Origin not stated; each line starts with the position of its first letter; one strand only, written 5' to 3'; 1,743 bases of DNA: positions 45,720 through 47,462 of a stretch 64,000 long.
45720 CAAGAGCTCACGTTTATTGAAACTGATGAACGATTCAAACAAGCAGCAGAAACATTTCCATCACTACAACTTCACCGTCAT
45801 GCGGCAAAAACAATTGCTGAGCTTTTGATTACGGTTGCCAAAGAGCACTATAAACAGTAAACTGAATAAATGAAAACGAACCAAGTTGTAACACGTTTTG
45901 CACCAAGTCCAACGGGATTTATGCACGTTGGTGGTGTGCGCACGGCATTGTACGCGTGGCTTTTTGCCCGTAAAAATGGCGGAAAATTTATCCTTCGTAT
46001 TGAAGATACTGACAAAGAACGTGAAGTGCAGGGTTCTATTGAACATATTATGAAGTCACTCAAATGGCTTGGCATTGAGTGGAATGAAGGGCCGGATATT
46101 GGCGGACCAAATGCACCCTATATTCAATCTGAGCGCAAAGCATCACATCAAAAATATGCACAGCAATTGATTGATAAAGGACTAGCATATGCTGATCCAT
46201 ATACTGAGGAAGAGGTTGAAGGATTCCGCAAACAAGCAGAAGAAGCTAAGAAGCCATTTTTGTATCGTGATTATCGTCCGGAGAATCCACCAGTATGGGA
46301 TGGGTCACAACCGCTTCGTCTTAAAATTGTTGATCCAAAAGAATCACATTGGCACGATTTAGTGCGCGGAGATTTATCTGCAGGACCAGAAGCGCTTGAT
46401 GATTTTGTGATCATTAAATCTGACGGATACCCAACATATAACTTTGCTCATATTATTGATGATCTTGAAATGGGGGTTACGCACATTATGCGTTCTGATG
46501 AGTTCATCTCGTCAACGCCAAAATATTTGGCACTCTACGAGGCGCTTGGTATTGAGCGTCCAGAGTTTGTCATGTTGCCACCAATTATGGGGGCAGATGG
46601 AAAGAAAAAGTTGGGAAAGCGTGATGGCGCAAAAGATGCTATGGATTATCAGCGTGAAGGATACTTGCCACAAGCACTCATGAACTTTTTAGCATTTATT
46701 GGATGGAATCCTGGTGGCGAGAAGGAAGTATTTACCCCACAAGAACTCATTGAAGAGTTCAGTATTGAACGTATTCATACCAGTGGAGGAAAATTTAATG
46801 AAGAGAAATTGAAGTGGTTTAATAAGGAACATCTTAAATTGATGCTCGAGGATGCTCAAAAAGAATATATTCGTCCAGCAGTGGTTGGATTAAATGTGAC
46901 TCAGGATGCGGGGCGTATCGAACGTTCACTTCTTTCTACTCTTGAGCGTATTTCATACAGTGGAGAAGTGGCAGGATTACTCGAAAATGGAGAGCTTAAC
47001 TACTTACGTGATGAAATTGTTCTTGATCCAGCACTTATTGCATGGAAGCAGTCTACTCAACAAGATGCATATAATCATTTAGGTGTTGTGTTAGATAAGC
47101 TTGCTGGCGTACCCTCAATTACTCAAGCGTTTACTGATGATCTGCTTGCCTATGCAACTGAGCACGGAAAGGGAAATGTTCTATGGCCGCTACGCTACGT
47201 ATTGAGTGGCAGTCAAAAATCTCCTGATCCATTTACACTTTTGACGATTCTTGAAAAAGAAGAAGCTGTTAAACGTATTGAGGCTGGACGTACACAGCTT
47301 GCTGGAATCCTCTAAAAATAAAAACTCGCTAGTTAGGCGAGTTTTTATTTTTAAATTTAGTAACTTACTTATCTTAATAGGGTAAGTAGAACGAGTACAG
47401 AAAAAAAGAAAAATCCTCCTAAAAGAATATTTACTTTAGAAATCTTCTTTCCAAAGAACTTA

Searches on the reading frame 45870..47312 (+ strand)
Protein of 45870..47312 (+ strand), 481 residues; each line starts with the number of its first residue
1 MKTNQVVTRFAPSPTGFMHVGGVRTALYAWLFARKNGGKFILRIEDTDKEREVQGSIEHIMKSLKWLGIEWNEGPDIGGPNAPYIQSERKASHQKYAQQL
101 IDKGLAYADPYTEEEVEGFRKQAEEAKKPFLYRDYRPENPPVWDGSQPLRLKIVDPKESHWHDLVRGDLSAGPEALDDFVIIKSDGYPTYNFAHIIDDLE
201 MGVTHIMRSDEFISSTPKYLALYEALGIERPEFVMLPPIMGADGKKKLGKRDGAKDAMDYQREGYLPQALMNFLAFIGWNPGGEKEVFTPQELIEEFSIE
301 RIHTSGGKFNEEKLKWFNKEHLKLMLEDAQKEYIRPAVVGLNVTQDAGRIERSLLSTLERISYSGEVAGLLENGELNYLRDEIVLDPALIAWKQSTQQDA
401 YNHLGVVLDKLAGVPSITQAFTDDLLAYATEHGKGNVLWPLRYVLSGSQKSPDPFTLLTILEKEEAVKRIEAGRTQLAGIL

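Call 31: search_protein_families(library=pfam, proteins=[window:45870-47312:+], max_evalue=0.00001)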
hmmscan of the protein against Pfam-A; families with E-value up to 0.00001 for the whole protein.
window:45870-47312:+ (481 aa): 2 families
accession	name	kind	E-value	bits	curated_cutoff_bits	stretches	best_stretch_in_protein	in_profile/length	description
PF00749.27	tRNA-synt_1c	-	7e-89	298.3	23.4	1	5-316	1-314/314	tRNA synthetases class I (E and Q), catalytic domain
PF19269.4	Anticodon_2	-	5.8e-12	46.7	23.6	1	378-473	40-140/141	Anticodon binding domain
